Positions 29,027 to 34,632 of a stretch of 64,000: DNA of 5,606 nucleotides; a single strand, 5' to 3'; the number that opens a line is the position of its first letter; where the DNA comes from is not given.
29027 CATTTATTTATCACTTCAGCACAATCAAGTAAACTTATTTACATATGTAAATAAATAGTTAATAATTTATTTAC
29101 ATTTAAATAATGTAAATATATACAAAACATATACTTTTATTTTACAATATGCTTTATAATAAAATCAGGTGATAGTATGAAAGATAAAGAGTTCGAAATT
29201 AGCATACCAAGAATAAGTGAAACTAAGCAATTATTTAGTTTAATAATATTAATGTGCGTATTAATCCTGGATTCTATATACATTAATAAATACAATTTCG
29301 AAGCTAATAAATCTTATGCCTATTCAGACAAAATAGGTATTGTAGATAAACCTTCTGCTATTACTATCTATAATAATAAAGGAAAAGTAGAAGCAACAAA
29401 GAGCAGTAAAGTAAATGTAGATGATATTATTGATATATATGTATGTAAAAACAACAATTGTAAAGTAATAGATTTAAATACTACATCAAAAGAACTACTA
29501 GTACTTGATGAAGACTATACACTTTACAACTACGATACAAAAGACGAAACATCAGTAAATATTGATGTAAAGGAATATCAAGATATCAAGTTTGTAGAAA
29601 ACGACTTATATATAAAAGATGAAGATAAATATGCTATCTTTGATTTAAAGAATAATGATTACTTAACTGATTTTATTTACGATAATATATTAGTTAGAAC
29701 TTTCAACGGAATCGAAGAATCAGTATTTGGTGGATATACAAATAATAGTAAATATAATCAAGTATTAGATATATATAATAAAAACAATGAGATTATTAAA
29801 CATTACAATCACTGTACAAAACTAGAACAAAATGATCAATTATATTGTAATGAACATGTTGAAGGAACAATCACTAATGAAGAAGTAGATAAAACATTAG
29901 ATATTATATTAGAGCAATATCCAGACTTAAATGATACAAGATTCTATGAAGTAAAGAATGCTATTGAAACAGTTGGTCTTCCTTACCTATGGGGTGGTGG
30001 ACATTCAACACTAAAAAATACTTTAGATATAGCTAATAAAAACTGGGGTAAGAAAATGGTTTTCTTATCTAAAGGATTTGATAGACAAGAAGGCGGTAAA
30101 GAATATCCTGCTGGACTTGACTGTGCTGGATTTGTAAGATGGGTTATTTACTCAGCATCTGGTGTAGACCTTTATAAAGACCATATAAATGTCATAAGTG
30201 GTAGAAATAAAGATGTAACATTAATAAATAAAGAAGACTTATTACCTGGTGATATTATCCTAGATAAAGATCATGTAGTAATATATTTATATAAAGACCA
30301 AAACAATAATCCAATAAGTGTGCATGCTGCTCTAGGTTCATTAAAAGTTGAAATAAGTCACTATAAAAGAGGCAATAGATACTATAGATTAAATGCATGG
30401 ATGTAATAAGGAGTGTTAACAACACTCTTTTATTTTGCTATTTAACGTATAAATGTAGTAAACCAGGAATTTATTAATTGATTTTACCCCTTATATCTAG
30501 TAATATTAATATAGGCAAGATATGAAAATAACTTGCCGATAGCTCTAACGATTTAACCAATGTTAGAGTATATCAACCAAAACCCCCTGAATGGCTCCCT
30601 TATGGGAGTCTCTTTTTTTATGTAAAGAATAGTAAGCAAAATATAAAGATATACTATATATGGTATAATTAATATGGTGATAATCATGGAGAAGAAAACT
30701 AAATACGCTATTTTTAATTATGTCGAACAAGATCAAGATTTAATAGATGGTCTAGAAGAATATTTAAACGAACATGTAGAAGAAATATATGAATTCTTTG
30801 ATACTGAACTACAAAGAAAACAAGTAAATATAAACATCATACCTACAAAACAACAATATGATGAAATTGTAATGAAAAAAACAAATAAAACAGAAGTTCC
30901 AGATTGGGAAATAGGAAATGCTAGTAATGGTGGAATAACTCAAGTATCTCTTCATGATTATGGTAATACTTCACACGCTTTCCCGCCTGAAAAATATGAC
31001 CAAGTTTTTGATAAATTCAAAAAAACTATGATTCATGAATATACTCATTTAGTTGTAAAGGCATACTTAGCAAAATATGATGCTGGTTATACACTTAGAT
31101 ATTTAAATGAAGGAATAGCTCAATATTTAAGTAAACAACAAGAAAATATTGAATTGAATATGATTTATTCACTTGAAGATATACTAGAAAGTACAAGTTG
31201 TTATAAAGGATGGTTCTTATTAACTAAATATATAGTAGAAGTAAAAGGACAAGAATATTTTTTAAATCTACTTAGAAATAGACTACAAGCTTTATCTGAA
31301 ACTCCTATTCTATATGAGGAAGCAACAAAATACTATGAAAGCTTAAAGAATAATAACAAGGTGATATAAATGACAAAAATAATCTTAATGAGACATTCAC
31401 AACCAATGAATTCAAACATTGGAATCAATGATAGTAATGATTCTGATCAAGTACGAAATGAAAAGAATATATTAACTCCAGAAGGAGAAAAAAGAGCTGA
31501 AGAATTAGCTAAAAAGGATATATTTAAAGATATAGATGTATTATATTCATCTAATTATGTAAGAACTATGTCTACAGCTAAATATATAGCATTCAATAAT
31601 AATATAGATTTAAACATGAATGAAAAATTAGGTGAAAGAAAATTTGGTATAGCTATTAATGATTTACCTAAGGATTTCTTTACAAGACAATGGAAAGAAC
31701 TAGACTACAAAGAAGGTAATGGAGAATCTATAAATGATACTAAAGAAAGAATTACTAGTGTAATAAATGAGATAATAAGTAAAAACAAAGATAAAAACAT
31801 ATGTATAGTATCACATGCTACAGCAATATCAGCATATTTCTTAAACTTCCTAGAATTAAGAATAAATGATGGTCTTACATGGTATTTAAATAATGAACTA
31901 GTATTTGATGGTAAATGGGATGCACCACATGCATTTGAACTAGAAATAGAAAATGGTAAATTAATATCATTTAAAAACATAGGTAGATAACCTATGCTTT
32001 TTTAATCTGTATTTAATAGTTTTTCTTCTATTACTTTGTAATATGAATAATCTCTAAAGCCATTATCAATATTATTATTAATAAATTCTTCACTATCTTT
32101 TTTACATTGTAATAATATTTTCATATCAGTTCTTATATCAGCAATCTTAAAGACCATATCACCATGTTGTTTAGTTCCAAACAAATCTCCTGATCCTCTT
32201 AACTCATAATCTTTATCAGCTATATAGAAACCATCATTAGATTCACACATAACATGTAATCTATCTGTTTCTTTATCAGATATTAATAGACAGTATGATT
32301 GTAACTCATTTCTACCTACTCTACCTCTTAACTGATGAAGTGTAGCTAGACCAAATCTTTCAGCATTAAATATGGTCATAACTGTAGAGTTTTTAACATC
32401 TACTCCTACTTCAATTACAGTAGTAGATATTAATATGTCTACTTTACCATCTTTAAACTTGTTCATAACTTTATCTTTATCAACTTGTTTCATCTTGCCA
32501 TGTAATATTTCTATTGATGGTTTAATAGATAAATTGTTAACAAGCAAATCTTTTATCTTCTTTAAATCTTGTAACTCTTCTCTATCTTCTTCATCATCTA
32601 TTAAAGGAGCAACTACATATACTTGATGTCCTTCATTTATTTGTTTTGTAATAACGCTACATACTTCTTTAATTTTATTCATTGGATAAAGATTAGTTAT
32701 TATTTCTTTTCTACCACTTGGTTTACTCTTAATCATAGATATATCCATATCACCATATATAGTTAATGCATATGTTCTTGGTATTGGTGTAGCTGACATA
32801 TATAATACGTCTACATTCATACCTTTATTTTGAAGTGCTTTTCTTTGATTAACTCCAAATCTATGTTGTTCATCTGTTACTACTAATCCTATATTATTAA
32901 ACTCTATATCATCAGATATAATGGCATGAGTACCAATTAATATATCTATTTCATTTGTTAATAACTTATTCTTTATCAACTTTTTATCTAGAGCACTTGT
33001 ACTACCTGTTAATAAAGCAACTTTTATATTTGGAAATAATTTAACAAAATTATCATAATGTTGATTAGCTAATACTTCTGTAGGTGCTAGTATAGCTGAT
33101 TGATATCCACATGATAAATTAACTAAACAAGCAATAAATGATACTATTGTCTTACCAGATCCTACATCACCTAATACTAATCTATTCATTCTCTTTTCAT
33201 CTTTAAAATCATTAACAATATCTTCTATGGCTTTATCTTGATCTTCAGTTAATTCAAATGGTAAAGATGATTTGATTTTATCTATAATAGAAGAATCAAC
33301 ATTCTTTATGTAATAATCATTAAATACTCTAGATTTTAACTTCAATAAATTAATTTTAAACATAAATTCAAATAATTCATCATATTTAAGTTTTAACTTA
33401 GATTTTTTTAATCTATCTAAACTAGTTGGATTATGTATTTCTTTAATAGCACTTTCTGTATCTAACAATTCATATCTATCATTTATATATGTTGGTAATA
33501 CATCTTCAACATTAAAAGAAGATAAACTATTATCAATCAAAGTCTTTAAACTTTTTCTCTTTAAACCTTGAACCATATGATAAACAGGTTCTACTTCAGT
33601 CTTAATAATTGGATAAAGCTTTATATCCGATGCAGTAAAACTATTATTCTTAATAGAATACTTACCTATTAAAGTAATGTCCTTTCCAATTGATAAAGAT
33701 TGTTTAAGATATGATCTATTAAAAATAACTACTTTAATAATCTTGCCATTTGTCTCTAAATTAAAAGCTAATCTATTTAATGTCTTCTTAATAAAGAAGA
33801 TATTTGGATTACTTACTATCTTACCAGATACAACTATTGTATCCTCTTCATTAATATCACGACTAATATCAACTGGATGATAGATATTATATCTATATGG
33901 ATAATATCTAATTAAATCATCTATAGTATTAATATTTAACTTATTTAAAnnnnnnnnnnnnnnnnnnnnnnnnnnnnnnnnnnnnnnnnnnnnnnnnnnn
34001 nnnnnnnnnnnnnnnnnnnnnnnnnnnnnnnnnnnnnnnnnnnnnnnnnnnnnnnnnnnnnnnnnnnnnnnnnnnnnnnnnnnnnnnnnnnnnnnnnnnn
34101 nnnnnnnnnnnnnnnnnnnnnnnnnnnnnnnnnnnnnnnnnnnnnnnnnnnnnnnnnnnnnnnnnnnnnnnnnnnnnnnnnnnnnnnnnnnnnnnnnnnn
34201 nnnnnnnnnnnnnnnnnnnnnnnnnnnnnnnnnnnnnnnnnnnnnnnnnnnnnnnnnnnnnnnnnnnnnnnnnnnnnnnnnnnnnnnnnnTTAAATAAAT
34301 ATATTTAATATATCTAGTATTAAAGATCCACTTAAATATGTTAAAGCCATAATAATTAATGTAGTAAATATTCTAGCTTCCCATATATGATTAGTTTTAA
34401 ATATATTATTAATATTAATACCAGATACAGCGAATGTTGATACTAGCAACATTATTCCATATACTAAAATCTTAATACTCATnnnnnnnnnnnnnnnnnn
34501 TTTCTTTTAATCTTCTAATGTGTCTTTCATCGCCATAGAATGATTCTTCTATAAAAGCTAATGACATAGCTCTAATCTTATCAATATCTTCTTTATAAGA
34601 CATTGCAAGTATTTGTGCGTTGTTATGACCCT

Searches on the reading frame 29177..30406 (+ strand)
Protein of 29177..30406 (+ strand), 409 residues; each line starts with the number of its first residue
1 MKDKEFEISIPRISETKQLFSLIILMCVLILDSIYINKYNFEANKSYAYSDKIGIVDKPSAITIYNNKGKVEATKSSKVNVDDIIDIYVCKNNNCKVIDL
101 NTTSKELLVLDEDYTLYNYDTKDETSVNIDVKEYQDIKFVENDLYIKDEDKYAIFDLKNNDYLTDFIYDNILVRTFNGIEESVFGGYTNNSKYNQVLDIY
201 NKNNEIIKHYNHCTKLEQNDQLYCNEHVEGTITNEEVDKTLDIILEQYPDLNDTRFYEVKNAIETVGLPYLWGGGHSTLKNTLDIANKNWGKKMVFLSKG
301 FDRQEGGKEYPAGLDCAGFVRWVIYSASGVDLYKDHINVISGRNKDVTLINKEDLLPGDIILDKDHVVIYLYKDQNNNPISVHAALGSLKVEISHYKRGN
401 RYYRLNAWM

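Call 64: search_protein_families(library=pfam, proteins=[window:29177-30406:+], max_evalue=0.00001)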
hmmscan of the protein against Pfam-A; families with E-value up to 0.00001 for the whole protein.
window:29177-30406:+ (409 aa): 1 family
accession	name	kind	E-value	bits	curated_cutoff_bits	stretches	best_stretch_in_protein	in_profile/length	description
PF00877.26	NLPC_P60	-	3.9e-07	30.4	23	1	269-398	3-93/105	NlpC/P60 family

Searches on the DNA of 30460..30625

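Call 43: search_rna_families(source=window, start=30460, end=30625, threshold=evalue, max_evalue=10, show_alignments=4)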
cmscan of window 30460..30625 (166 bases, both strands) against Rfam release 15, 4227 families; matches with E-value up to 10: 9.
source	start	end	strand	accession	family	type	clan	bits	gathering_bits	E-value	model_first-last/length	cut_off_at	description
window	30460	30544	+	RF00438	SNORA33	Gene; snRNA; snoRNA; HACA-box;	-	17.3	74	1.4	1-130/130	no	Small nucleolar RNA SNORA33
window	30589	30622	+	RF04319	BTncRNA_FopS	Gene; sRNA;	-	15.7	56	2.7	37-71/71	no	Bacteroidetes FopS (family of paralogous sRNAs)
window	30472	30564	+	RF02845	Ref1C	Gene; sRNA;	-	15.2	90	6.4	1-131/131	no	Enterococcus sRNA 1C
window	30568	30617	+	RF01489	sbrA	Gene; sRNA;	-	13.9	45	1.8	1-71/71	no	Listeria sRNA sbrA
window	30472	30511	+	RF00206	U54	Gene; snRNA; snoRNA; CD-box;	CL00008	13.9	40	5.6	1-81/81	no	Small nucleolar RNA U54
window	30502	30571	+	RF00661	mir-31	Gene; miRNA;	CL00133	13.2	51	2.1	1-83/83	no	mir-31 microRNA precursor family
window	30465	30483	-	RF01904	HOTAIR_1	Gene; lncRNA;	-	11.5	44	7.4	19-37/37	no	HOTAIR conserved region 1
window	30575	30617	-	RF02628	Hrs1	Gene; sRNA;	-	11.1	56.4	8.8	1-74/74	no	Hfq-regulated sRNA 1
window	30460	30623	+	RF02080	STnc170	Gene; sRNA;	-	8.7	80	6.5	155-333/333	5'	Salmonella enterica sRNA STnc170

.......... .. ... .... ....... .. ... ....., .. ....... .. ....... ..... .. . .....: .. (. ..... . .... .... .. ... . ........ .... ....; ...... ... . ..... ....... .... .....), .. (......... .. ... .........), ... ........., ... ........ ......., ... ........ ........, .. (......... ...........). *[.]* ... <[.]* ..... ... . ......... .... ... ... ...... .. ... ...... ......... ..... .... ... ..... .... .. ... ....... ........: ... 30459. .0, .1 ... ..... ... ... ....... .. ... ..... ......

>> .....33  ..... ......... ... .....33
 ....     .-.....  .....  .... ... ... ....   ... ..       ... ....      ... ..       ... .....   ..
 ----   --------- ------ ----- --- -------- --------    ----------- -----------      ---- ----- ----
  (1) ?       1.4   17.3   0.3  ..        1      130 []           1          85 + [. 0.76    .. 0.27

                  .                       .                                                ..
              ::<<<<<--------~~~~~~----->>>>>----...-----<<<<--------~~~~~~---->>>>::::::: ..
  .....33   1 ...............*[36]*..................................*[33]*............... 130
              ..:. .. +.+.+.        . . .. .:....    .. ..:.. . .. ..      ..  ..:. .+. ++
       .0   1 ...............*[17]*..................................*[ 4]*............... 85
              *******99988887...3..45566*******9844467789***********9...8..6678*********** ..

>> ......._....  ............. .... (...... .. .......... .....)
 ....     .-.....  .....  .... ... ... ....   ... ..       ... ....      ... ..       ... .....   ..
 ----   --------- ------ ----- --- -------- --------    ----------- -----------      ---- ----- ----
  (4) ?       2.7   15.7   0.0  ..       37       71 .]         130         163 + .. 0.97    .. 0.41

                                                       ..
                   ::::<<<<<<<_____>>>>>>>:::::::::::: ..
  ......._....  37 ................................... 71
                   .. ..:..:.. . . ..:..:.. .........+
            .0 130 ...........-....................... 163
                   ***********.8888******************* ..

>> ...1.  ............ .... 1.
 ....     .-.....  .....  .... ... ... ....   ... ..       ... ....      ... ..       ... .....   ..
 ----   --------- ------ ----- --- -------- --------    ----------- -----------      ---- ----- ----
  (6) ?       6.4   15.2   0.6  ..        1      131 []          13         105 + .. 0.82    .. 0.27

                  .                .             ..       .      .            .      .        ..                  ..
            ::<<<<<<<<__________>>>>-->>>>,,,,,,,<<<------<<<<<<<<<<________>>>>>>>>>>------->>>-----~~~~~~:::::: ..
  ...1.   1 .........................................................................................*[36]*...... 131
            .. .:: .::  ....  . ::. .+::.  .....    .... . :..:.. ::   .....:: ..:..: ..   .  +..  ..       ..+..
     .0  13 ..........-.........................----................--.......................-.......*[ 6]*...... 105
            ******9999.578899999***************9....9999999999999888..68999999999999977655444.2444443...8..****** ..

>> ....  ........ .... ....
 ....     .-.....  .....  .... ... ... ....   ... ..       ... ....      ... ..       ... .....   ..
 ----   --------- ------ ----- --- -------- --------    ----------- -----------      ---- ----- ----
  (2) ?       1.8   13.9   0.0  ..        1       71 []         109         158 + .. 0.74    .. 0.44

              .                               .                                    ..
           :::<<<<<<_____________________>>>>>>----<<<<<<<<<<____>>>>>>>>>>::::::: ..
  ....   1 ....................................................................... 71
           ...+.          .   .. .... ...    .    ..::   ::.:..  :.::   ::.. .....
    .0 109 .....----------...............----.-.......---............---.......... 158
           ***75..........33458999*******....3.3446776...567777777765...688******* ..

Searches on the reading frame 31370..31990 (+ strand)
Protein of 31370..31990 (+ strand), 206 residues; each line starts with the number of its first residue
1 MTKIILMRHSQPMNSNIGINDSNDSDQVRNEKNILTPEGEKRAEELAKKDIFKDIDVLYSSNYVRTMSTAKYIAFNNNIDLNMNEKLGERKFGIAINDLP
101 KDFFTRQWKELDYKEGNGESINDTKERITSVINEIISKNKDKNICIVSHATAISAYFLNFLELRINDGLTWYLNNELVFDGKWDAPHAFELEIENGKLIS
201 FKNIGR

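Call 64: search_protein_families(library=pfam, proteins=[window:31370-31990:+], max_evalue=0.00001)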
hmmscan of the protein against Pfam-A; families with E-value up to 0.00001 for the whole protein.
window:31370-31990:+ (206 aa): 1 family
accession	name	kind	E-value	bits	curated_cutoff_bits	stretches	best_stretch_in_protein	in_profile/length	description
PF00300.27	His_Phos_1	-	1.5e-23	83.9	21.7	1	4-174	1-172/194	Histidine phosphatase superfamily (branch 1)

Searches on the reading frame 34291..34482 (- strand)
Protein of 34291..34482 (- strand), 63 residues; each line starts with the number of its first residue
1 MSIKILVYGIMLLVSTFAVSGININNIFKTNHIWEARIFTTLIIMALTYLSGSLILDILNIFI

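Call 54: search_protein_families(library=pfam, proteins=[window:34291-34482:-], max_evalue=0.001)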
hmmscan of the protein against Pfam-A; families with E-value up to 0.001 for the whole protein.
window:34291-34482:- (63 aa): 1 family
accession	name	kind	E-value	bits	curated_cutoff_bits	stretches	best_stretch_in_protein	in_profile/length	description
PF06612.16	DUF1146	-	0.00049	20.4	25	1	12-53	4-45/48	Protein of unknown function (DUF1146)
